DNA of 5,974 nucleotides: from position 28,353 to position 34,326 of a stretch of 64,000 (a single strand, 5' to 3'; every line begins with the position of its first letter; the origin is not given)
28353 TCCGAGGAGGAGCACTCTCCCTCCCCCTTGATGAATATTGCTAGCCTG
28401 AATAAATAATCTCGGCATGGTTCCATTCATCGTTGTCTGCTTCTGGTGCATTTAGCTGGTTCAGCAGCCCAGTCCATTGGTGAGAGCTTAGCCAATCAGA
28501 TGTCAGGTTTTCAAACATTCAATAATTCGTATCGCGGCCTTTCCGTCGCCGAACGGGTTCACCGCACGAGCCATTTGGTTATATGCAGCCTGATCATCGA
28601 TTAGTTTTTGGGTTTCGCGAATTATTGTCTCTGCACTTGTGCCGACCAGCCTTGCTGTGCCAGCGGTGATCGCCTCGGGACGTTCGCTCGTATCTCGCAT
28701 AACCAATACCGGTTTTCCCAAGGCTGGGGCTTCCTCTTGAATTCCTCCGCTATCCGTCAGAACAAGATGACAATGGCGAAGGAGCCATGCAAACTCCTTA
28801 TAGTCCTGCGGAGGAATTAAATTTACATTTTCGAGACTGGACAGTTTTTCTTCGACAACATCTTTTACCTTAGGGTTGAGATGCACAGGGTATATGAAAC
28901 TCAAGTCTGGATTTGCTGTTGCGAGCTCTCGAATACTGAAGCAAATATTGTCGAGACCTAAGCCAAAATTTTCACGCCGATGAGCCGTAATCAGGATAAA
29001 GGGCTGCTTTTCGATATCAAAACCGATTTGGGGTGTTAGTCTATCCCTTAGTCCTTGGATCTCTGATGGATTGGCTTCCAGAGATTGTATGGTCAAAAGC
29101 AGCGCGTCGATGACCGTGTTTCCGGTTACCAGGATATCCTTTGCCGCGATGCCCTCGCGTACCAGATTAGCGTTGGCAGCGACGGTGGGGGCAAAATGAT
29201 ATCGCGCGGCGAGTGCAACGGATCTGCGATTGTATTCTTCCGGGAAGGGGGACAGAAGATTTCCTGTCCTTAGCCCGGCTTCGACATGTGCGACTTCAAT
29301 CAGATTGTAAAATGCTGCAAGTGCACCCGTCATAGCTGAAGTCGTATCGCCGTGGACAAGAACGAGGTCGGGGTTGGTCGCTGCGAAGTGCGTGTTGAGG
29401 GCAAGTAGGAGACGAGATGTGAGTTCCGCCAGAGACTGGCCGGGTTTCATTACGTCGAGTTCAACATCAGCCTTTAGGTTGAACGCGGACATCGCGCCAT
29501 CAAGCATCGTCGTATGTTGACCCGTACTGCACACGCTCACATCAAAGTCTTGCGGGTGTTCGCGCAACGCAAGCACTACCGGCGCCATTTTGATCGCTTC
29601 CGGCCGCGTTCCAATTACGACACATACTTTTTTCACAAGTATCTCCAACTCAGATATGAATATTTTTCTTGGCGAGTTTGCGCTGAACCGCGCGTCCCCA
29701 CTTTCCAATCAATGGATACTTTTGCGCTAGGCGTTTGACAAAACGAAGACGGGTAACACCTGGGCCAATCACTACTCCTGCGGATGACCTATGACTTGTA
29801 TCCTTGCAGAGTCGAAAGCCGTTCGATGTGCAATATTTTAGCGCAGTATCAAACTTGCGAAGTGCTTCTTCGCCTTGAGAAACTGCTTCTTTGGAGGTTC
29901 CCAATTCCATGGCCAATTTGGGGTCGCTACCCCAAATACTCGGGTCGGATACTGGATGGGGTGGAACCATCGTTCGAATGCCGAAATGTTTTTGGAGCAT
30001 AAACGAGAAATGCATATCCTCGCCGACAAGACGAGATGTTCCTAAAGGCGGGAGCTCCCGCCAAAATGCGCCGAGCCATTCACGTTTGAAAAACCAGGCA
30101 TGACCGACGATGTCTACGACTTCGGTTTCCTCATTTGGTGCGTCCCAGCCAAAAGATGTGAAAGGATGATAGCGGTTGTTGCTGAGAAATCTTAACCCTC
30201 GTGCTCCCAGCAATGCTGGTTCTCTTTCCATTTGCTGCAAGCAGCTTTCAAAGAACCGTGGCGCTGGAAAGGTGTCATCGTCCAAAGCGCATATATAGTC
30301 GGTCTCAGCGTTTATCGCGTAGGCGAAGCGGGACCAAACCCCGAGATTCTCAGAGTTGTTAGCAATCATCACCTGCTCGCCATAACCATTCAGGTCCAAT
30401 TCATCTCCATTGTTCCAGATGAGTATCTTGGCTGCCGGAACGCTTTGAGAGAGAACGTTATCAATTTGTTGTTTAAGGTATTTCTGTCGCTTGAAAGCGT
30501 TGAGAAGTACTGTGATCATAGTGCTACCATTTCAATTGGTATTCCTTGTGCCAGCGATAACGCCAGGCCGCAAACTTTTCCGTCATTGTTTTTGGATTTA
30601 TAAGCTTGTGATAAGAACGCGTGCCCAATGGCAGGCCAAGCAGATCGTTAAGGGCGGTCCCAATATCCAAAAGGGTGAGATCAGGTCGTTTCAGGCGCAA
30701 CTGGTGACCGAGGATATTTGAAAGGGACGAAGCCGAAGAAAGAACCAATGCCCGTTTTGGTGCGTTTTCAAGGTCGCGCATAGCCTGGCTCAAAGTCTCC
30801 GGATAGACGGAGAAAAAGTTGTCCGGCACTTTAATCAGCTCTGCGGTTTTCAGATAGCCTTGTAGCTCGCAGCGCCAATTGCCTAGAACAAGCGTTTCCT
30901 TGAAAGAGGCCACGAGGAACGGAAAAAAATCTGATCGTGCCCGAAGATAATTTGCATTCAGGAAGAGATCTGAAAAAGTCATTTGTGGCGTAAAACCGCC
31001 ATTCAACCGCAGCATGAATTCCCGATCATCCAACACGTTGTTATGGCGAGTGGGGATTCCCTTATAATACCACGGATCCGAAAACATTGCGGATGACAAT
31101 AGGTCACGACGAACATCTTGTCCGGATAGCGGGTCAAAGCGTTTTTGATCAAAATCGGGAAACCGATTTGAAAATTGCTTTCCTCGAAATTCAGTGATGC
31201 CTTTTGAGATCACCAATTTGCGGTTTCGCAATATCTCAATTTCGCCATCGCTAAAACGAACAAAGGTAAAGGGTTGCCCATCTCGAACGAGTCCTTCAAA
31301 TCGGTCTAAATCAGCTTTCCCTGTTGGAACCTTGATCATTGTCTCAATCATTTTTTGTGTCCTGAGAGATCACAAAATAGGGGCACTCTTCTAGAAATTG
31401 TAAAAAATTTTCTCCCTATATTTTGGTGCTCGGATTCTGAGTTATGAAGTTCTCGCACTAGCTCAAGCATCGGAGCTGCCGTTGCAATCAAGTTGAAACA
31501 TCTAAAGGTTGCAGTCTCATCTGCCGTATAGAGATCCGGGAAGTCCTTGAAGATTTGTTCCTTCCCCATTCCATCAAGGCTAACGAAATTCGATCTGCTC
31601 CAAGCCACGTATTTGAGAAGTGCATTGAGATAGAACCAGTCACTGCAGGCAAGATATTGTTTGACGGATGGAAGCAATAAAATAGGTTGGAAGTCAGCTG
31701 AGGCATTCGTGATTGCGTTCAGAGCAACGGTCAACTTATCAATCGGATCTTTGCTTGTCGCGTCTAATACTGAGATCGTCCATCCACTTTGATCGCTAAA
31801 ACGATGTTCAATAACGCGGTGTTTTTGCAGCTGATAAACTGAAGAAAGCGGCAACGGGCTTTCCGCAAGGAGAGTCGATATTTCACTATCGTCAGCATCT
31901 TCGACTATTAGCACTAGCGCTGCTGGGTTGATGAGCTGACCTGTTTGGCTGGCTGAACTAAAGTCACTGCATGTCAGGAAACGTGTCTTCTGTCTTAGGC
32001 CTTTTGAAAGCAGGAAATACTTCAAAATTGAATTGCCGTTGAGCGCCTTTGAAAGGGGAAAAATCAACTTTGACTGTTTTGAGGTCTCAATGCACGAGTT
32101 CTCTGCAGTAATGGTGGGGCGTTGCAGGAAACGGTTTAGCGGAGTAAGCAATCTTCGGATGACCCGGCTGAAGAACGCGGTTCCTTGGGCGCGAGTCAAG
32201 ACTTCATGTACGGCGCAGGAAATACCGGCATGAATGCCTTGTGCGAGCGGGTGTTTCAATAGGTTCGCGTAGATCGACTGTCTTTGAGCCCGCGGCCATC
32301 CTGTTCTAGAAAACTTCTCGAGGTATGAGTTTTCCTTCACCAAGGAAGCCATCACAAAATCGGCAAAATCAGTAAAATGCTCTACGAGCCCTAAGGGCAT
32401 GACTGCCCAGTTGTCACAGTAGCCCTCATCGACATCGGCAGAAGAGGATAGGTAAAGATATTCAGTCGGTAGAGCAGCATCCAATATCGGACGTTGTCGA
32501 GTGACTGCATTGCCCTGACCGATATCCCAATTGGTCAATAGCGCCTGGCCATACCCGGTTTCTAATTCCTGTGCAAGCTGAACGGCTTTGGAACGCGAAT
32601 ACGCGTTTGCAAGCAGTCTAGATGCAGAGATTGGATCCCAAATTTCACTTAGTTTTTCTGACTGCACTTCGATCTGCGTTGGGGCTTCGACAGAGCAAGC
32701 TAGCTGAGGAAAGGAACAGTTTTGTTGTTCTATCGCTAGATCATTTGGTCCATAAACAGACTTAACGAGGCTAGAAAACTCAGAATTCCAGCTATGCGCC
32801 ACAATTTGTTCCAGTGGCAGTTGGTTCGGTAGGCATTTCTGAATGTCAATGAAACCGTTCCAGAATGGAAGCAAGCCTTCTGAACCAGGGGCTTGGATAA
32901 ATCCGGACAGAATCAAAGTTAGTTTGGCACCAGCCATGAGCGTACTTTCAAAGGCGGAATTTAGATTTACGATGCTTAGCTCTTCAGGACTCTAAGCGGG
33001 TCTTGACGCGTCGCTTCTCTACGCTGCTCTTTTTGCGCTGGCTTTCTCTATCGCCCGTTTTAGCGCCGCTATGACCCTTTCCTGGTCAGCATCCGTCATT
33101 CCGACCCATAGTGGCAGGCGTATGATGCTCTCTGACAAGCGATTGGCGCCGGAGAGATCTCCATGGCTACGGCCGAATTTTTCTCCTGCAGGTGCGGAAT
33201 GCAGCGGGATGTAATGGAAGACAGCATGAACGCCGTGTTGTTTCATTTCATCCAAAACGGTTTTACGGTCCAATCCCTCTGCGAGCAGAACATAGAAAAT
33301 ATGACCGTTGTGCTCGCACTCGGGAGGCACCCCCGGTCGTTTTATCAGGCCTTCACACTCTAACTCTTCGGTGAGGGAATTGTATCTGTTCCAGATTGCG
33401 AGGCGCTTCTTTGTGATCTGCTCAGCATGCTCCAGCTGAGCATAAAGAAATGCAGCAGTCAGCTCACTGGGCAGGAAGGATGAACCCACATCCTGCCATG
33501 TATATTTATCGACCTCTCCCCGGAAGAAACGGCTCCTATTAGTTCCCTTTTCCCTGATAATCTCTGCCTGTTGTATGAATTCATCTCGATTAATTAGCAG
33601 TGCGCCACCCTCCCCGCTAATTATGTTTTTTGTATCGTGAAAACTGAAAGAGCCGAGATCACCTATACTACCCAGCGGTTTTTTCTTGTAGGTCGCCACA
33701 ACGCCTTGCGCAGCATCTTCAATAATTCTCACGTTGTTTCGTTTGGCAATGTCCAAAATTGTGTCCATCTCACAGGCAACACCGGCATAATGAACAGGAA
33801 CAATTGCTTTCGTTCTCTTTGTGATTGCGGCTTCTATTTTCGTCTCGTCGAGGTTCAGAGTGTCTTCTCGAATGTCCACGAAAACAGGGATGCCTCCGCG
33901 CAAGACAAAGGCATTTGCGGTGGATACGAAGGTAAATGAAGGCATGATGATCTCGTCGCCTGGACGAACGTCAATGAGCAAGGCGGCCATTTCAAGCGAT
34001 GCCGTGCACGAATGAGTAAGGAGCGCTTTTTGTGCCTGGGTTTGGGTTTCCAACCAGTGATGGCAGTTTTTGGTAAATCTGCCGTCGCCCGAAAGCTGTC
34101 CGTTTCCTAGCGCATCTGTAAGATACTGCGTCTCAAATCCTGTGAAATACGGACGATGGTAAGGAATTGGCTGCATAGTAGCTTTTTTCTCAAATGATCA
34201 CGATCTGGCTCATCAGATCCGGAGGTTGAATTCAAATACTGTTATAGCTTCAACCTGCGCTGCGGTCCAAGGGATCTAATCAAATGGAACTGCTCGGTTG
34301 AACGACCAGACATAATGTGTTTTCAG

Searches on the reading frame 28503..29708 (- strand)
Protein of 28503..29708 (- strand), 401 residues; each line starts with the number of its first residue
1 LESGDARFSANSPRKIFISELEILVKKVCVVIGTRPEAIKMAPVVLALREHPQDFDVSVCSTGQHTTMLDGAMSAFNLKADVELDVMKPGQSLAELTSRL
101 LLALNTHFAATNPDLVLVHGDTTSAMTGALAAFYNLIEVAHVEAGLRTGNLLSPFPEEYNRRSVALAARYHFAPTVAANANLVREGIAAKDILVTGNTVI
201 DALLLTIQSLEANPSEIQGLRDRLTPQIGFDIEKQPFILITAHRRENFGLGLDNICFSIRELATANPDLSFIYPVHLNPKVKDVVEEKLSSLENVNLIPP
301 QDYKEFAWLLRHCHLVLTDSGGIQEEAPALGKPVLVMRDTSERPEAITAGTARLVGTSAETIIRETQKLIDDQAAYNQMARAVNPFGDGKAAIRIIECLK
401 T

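Call 49: search_protein_families(library=pfam, proteins=[window:28503-29708:-], max_evalue=0.0001)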
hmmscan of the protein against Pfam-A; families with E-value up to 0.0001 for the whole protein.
window:28503-29708:- (401 aa): 1 family
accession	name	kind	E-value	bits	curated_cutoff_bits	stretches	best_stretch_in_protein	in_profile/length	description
PF02350.25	Epimerase_2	-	2.7e-114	382.1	30.6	1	49-400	4-347/347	UDP-N-acetylglucosamine 2-epimerase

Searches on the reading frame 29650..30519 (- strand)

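Call 49: search_protein_families(library=pfam, proteins=[window:29650-30519:-], max_evalue=0.0001)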
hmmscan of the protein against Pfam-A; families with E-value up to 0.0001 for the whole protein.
window:29650-30519:- (289 aa): 1 family
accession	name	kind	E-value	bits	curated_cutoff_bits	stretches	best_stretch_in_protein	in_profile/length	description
PF00535.33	Glycos_transf_2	-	4.1e-09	37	23.3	1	4-149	2-164/168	Glycosyl transferase family 2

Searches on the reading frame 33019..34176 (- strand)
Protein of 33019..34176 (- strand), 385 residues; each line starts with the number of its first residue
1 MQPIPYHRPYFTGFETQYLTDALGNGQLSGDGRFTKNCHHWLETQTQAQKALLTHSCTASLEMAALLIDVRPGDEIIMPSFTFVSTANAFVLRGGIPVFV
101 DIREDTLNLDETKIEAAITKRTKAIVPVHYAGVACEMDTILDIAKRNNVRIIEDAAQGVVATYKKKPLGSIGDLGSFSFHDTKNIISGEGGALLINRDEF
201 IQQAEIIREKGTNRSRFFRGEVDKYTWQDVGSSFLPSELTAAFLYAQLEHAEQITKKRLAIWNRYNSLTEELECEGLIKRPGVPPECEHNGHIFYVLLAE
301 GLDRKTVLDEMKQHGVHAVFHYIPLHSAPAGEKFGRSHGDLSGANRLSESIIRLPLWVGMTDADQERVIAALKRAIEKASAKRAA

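Call 49: search_protein_families(library=pfam, proteins=[window:33019-34176:-], max_evalue=0.0001)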
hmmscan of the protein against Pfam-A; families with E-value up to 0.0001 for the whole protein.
window:33019-34176:- (385 aa): 3 families
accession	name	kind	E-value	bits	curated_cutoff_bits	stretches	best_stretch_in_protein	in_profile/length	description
PF01041.23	DegT_DnrJ_EryC1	-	1.8e-89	300.9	19.8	1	14-372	6-359/360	DegT/DnrJ/EryC1/StrS aminotransferase family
PF00155.27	Aminotran_1_2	-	4e-11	43.1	19.7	1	32-156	45-187/361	Aminotransferase class I and II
PF00266.25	Aminotran_5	-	4.4e-06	26.4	21.5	1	47-235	60-249/371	Aminotransferase class-V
